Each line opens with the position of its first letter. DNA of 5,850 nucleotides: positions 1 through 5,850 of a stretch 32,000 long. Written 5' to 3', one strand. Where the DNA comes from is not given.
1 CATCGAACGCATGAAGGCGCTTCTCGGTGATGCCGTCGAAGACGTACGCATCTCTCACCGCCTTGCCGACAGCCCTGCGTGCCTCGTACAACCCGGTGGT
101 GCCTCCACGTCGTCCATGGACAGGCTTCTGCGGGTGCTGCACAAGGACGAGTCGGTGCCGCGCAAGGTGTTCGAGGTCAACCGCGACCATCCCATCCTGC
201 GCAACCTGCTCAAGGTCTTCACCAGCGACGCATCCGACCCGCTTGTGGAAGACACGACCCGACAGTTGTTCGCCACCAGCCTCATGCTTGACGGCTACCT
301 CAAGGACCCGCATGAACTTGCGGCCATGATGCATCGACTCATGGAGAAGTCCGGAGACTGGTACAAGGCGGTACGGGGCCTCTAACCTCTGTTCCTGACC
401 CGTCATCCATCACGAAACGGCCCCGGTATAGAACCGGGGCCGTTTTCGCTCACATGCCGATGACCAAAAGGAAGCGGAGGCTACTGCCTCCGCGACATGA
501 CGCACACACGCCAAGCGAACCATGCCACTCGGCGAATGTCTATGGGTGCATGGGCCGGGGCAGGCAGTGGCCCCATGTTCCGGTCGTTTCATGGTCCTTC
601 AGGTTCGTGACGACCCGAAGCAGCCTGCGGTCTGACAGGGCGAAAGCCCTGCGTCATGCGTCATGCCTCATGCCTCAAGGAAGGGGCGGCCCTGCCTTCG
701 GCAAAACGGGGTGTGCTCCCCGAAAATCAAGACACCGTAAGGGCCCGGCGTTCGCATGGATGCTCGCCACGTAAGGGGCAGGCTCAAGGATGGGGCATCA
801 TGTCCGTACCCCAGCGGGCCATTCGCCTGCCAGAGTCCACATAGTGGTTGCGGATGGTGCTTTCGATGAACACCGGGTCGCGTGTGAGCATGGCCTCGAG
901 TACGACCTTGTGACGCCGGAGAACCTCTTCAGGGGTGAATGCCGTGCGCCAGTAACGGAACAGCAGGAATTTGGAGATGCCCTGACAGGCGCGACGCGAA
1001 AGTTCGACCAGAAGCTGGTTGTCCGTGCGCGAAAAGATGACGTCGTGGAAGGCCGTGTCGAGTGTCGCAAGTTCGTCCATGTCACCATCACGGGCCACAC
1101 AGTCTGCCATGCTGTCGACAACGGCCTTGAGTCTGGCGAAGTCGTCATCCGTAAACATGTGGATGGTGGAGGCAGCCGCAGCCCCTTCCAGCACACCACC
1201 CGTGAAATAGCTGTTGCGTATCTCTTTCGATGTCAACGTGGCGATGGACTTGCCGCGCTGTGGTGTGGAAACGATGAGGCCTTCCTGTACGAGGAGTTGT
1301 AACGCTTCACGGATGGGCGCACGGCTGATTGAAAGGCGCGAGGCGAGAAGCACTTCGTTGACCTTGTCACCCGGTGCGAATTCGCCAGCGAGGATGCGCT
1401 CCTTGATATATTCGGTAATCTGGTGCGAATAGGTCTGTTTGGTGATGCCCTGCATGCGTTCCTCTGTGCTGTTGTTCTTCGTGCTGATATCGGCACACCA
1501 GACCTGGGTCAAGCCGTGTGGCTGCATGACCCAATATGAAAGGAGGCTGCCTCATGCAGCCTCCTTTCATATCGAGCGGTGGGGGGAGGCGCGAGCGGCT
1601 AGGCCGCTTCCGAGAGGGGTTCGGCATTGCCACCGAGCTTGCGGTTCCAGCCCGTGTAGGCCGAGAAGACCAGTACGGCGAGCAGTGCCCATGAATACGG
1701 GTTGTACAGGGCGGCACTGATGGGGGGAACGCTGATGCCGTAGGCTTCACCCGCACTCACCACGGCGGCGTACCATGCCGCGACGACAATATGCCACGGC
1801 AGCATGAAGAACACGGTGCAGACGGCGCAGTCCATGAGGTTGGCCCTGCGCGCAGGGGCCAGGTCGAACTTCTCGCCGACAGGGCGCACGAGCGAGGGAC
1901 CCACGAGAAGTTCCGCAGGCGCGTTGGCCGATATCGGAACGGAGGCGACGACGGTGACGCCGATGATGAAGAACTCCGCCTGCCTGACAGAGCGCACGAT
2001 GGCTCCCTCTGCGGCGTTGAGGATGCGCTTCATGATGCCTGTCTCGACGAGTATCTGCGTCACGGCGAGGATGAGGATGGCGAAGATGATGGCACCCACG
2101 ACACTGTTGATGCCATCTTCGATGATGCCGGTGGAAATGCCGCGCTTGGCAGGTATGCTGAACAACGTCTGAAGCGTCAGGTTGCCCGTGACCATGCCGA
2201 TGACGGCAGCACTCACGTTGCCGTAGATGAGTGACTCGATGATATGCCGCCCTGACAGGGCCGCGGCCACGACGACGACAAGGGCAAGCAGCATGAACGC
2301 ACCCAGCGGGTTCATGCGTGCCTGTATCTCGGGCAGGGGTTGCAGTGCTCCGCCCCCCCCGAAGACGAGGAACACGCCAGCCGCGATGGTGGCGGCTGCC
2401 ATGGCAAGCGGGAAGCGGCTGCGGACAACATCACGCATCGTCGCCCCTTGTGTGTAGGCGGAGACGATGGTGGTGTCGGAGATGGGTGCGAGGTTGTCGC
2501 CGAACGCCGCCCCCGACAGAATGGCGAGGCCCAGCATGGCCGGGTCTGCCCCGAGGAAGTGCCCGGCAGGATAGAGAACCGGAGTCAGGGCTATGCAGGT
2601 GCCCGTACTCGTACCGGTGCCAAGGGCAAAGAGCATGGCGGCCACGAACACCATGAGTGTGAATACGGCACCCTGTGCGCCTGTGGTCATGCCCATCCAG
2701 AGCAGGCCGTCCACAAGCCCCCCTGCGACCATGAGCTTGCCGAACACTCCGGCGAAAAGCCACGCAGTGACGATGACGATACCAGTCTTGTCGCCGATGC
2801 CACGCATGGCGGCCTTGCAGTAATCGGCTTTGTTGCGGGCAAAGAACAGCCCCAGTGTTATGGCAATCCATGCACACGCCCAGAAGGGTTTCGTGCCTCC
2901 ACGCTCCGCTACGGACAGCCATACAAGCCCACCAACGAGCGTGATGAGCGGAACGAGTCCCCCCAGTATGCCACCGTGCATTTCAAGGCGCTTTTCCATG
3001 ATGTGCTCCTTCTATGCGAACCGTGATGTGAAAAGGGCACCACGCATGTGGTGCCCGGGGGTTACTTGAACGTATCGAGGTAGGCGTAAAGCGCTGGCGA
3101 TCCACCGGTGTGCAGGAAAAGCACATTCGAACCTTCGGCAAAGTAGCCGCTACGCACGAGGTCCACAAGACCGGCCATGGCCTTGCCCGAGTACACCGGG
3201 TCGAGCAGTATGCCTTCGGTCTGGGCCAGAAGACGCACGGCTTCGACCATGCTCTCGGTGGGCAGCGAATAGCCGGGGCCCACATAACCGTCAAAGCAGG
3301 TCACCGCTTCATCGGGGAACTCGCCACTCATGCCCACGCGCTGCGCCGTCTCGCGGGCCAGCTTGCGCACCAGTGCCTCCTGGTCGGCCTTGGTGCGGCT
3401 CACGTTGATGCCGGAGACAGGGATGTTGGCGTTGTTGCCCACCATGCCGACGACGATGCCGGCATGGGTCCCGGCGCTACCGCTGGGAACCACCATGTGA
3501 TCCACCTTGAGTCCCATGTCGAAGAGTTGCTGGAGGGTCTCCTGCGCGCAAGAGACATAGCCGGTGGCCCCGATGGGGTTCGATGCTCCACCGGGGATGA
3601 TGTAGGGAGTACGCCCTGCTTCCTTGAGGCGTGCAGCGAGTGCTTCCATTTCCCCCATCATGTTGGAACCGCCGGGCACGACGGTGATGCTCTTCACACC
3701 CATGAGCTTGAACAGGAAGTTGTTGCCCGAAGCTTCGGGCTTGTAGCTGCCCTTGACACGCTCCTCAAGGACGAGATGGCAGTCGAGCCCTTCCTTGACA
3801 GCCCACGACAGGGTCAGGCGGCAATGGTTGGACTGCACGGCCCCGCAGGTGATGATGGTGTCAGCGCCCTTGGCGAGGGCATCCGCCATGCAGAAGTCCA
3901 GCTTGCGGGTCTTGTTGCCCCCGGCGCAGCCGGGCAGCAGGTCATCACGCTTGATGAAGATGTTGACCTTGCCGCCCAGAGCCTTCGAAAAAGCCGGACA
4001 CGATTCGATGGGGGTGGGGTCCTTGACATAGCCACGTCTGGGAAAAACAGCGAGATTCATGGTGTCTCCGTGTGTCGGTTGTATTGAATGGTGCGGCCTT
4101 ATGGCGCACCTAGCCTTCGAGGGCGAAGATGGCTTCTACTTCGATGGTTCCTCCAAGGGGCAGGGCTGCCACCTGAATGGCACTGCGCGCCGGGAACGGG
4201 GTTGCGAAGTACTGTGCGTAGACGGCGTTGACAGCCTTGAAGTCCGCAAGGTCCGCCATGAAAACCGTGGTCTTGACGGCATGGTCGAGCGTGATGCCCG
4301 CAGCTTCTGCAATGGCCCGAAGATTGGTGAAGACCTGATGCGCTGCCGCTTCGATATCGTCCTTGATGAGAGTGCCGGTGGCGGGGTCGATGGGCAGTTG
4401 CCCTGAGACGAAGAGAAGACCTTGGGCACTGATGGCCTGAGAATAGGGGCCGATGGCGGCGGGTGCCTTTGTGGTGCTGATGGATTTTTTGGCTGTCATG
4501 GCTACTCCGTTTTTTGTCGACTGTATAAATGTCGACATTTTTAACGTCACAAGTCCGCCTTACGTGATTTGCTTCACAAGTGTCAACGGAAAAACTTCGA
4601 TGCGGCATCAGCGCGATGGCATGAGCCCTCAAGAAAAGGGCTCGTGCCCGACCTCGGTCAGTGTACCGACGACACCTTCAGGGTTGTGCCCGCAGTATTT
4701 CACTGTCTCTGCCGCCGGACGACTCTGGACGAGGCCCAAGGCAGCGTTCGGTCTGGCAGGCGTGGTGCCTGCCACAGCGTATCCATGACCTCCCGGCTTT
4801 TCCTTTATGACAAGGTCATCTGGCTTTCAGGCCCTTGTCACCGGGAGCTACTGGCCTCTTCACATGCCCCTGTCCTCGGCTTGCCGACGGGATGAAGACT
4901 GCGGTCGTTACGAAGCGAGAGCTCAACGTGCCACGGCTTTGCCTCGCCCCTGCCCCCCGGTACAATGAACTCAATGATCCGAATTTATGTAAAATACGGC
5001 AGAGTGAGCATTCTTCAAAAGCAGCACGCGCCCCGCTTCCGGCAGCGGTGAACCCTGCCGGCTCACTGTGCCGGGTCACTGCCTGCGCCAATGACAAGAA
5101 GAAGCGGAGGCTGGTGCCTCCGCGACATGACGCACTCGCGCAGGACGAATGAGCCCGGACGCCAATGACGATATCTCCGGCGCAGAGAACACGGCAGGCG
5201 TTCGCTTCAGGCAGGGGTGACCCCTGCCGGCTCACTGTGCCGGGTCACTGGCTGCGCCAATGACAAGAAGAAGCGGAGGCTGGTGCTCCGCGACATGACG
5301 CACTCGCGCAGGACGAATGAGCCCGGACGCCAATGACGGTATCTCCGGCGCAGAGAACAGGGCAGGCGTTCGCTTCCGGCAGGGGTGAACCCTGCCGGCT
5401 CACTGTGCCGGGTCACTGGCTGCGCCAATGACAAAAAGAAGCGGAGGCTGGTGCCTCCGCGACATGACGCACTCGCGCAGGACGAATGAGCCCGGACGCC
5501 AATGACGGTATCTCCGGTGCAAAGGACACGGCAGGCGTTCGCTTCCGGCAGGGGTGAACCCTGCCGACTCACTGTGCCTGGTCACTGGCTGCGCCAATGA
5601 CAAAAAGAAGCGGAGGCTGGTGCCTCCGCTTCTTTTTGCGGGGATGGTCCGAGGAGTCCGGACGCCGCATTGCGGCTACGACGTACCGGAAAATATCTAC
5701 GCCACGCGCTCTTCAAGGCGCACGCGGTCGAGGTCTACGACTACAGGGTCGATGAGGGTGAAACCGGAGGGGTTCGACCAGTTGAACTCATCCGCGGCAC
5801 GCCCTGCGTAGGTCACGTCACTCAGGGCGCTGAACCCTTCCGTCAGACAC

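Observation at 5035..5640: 169-bp noncoding tandem repeat (3.5 copies) built from two hairpins and ending in a perfect bidirectional terminator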

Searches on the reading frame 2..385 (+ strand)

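Call 57: search_protein_families(library=pfam, proteins=[window:2-385:+], max_evalue=0.001)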
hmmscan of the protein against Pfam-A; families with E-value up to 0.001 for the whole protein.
window:2-385:+ (127 aa): 1 family
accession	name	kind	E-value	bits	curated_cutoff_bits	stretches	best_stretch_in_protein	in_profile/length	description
PF00183.23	HSP90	-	2.1e-19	70.3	24.4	1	3-117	368-489/518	Hsp90 protein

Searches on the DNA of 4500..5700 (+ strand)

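Call 17: search_rna_families(source=window, start=4500, end=5700, threshold=evalue, max_evalue=10, show_alignments=2)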
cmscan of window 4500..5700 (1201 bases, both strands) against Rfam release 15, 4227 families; matches with E-value up to 10: 8.
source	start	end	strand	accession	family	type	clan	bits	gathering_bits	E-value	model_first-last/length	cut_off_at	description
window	5600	5641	-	RF02432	SpF25_sRNA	Gene; sRNA;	-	26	48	0.11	62-102/102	no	Streptococcus sRNA SpF25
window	5601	5638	+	RF03831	mir-627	Gene; miRNA;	-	20.9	86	0.13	24-65/87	no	mir-627 microRNA precursor family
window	5601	5638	+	RF02963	DUF3800-IV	Gene; sRNA;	-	18.2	60.7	6.6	1-91/91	no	DUF3800-IV RNA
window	5601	5638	-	RF03831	mir-627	Gene; miRNA;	-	18.1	86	0.97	24-65/87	no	mir-627 microRNA precursor family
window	5602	5637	+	RF00802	mir-207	Gene; miRNA;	-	16.9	88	5.4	1-78/78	no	mir-207 microRNA precursor family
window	5589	5638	-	RF02271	uc_338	Cis-reg;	-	16.8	120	0.22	1-180/180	no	TUC338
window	5170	5248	+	RF04100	mir-493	Gene; miRNA;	-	16.2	68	9.7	1-89/89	no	mir-493 microRNA precursor family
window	5603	5636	+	RF01390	isrG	Gene; sRNA;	-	9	100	9.8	77-116/279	no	isrG Hfq binding RNA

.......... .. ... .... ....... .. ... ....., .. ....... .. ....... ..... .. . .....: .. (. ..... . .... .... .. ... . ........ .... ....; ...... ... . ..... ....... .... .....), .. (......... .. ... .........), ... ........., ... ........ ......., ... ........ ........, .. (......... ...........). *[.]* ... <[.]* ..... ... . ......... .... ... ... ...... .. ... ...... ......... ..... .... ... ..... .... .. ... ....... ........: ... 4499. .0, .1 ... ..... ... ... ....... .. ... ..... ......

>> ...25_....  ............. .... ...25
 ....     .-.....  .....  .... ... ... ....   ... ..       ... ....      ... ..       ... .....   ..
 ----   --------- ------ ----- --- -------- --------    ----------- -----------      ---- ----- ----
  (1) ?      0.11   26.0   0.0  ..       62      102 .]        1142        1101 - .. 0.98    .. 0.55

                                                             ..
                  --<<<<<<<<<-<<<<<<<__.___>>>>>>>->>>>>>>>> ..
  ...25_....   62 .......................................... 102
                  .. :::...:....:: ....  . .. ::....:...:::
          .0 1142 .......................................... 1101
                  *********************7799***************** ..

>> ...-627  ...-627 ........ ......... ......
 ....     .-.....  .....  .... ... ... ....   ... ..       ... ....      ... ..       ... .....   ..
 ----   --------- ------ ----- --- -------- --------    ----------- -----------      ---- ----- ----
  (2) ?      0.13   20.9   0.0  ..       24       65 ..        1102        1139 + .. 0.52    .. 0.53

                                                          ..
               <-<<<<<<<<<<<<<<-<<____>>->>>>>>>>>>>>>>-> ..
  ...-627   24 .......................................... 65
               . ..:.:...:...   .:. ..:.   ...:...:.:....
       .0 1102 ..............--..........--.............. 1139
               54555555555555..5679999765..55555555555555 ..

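Call 22: search_dna_similar(query=window:5034-5640:+, collection=plasmids, mode=distant, max_evalue=0.001)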
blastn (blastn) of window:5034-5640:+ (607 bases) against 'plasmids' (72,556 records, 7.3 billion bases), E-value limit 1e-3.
No match.

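Call 58: search_dna_similar(query=window:5034-5700:+, collection=phages, mode=distant, max_evalue=0.001)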
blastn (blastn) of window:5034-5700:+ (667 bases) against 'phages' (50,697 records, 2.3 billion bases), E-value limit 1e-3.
No match.

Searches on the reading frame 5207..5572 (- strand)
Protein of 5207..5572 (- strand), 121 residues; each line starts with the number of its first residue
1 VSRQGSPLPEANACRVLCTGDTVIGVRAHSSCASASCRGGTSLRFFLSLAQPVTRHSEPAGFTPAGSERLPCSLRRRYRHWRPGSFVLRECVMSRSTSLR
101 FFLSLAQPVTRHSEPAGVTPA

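Call 64: find_homologous_proteins(query=window:5207-5572:-, max_evalue=0.001)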
Query window:5207-5572:-: 248 candidates shared short words with the query, none scored E <= 0.001.
